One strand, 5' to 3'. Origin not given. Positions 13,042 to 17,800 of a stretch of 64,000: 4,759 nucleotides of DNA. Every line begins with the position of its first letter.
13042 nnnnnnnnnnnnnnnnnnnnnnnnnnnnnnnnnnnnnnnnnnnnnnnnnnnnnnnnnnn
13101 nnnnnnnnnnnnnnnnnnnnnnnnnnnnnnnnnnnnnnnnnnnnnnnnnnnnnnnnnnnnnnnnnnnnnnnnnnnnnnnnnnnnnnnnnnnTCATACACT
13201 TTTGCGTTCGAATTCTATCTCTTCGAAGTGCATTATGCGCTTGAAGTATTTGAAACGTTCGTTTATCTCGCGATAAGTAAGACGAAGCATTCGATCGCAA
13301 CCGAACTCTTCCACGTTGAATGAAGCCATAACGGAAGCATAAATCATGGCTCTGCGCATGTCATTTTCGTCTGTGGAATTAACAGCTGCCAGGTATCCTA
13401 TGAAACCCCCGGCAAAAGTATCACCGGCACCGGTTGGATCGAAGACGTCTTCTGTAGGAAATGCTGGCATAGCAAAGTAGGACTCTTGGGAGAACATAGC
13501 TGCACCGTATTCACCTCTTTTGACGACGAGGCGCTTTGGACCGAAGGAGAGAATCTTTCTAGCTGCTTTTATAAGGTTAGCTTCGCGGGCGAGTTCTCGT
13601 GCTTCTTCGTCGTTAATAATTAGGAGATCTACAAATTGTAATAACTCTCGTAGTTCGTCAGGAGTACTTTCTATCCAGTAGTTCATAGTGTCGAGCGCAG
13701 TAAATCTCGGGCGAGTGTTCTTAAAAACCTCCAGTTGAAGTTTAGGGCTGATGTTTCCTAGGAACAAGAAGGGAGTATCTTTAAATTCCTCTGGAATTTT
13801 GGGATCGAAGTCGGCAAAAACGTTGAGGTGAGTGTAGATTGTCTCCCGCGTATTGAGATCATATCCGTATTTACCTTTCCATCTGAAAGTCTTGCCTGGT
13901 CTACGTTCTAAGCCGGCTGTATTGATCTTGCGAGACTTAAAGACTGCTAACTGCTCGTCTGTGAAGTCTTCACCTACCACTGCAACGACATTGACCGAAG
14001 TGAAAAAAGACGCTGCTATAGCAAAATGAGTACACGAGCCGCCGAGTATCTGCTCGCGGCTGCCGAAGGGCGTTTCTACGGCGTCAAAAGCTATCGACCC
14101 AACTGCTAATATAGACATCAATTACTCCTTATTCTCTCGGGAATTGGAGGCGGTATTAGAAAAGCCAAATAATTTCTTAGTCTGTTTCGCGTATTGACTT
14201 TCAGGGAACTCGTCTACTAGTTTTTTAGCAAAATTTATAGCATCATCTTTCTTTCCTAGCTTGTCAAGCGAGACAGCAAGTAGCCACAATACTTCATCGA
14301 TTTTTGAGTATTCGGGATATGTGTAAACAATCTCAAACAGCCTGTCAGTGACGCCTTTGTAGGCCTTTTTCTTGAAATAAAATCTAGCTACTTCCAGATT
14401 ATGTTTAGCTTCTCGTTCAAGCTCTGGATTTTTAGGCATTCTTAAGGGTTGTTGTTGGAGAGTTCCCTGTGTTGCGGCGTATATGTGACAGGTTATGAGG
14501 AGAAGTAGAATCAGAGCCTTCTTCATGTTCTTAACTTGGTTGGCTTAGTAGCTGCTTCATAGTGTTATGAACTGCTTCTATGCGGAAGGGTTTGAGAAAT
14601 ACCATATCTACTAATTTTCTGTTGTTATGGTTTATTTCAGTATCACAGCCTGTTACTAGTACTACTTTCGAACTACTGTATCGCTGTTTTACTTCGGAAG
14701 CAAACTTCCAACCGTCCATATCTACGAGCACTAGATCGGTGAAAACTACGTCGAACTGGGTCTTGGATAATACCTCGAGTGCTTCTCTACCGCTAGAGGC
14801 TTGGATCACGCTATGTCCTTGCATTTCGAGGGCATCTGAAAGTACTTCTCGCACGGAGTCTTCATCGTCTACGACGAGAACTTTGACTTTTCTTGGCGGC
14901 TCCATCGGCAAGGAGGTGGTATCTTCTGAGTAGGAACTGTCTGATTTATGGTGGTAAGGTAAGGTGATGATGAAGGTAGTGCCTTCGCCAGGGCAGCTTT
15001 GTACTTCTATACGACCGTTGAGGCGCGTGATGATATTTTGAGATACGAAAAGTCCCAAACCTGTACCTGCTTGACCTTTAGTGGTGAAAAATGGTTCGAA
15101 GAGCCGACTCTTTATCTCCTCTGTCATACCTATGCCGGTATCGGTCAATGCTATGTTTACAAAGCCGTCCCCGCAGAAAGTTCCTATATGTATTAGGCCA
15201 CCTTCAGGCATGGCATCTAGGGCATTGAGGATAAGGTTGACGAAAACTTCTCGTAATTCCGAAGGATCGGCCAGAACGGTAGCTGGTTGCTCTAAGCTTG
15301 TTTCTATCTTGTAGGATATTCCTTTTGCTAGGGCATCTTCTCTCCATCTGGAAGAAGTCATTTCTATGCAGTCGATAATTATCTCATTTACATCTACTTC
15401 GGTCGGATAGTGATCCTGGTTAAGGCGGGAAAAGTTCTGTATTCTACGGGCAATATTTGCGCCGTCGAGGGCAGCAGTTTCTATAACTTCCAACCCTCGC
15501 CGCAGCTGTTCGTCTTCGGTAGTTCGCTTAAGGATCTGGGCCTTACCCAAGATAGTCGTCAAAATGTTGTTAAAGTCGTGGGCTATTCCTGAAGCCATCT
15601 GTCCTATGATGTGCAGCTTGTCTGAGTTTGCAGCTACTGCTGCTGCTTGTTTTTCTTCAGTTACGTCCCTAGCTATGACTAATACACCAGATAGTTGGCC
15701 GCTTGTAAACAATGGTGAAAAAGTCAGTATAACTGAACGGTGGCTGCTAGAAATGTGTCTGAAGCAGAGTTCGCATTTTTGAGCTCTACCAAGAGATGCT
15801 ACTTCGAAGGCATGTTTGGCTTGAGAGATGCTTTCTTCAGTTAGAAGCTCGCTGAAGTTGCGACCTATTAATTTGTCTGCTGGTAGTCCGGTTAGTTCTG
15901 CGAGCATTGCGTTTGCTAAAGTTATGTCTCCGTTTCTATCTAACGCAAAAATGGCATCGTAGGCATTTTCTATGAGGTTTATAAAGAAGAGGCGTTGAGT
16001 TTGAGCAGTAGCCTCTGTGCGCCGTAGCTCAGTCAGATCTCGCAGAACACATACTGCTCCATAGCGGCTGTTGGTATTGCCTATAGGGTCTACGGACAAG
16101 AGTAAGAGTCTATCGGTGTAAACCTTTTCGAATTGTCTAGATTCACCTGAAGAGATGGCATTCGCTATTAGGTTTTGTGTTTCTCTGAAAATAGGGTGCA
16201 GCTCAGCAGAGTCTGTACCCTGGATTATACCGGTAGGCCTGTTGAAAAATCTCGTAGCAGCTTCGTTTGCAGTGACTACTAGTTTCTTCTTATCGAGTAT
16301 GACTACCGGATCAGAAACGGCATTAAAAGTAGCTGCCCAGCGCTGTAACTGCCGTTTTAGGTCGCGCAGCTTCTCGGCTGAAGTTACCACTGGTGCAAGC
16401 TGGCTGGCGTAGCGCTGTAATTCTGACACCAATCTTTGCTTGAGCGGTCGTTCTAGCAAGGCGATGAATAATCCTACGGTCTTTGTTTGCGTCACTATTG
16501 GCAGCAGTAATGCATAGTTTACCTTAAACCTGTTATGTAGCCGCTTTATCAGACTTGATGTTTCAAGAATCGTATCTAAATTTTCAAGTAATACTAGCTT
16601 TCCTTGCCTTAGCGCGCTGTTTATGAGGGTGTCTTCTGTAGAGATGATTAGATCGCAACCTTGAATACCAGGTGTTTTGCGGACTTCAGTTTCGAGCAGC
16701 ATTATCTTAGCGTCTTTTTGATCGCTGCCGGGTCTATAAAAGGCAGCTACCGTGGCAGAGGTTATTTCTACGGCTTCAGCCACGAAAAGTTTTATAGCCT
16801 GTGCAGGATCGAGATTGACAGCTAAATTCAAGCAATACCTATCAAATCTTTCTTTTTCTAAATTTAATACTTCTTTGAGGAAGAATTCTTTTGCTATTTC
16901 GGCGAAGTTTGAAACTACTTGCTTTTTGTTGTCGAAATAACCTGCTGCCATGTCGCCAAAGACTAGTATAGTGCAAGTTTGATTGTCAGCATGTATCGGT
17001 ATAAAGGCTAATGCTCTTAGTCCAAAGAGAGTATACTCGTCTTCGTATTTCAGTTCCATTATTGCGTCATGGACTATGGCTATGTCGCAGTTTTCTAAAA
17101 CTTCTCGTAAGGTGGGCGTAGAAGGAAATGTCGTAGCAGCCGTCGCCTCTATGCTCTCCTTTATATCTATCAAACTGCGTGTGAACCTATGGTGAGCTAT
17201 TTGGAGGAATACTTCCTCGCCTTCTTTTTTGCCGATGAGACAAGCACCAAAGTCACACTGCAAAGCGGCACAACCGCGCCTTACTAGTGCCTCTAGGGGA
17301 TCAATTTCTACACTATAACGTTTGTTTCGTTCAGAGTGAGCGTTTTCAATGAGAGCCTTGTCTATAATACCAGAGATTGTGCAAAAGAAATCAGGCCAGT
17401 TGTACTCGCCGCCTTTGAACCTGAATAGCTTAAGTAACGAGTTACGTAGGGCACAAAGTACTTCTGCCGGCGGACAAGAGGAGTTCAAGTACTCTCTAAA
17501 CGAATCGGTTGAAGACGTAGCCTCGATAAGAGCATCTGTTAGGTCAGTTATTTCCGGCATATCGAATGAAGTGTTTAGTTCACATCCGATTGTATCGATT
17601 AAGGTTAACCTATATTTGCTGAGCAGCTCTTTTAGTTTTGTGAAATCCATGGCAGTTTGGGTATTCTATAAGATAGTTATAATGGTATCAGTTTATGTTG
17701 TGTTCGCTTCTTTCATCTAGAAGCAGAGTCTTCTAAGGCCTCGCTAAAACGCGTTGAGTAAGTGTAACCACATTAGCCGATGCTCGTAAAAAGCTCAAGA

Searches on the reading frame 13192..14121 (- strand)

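Call 38: search_protein_families(library=pfam, proteins=[window:13192-14121:-], max_evalue=0.001)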
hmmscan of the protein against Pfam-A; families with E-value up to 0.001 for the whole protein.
window:13192-14121:- (309 aa): 1 family
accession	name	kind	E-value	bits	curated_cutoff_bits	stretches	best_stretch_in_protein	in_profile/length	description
PF00294.29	PfkB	-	1.6e-30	107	25.8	1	24-277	33-297/302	pfkB family carbohydrate kinase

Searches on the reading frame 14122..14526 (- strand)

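Call 38: search_protein_families(library=pfam, proteins=[window:14122-14526:-], max_evalue=0.001)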
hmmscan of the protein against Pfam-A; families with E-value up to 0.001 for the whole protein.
window:14122-14526:- (134 aa): 2 families
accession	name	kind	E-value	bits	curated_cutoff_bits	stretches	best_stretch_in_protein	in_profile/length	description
PF13525.12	YfiO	-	1.9e-10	41.3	25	1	40-95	141-196/203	Outer membrane lipoprotein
PF13174.12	TPR_6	-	7.3e-06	26.7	26.3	1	78-110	1-33/33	Tetratricopeptide repeat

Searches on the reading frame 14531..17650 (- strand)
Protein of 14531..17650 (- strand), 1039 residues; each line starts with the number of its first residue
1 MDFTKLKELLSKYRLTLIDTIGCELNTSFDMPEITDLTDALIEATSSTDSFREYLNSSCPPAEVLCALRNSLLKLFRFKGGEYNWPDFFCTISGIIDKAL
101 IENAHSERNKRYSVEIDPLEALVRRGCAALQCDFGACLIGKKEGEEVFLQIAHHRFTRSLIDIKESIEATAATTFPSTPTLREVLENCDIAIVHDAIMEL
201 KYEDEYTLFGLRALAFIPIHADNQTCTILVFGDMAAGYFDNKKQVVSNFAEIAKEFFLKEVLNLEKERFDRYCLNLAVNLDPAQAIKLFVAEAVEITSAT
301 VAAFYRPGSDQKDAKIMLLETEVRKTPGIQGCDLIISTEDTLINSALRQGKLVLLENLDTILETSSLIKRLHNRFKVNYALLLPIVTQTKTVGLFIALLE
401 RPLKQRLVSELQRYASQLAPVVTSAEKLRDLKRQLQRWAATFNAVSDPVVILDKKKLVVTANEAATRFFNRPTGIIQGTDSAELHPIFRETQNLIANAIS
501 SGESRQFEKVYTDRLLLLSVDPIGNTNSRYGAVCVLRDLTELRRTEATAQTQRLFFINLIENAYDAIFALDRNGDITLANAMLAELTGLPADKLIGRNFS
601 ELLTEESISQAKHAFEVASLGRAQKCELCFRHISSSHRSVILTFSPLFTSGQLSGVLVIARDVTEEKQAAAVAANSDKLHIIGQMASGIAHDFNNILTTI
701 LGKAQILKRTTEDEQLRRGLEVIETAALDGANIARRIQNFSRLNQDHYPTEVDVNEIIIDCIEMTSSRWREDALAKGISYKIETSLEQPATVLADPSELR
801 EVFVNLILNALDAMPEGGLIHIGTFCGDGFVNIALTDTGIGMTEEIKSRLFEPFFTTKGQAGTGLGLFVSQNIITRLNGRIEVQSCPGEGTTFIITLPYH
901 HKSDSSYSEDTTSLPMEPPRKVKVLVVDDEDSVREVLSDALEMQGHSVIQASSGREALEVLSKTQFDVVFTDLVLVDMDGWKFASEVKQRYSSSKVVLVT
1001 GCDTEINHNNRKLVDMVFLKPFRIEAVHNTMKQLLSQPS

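Call 38: search_protein_families(library=pfam, proteins=[window:14531-17650:-], max_evalue=0.001)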
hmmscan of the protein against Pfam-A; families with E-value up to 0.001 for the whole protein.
window:14531-17650:- (1039 aa): 12 families
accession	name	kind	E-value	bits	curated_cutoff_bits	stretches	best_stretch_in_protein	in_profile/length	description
PF02518.31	HATPase_c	-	3.9e-24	85.7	26.4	1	795-899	2-109/111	Histidine kinase-, DNA gyrase B-, and HSP90-like ATPase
PF00989.32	PAS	-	5.6e-22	78.3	22.6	2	558-663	5-113/113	PAS fold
PF08448.16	PAS_4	-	1.2e-21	77.4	23.1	2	561-667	2-109/110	PAS fold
PF00072.30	Response_reg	-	8.3e-18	65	30.2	1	924-1029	1-108/111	Response regulator receiver domain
PF13426.13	PAS_9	-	1e-15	58.3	27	1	565-665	2-103/103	PAS domain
PF13188.13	PAS_8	-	6.7e-12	45.3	21.8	2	556-603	3-47/65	PAS domain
PF00512.31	HisKA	-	2.4e-08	34.3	26.9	1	683-745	3-65/66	His Kinase A (phospho-acceptor) domain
PF01590.32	GAF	-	8.6e-08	33.2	22.4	0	282-419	2-130/133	GAF domain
PF13185.12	GAF_2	-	9.8e-08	32.7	28.6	1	280-420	2-133/136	GAF domain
PF24820.1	Diguanyl_cycl_sensor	-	4.9e-07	30.1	28.1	0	559-622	1-64/109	Diguanylate cyclase-like sensor domain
PF12860.13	PAS_7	-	0.00021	21.8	27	0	560-607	1-49/115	PAS fold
PF13492.12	GAF_3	-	0.00036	21.4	27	0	636-666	77-107/129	GAF domain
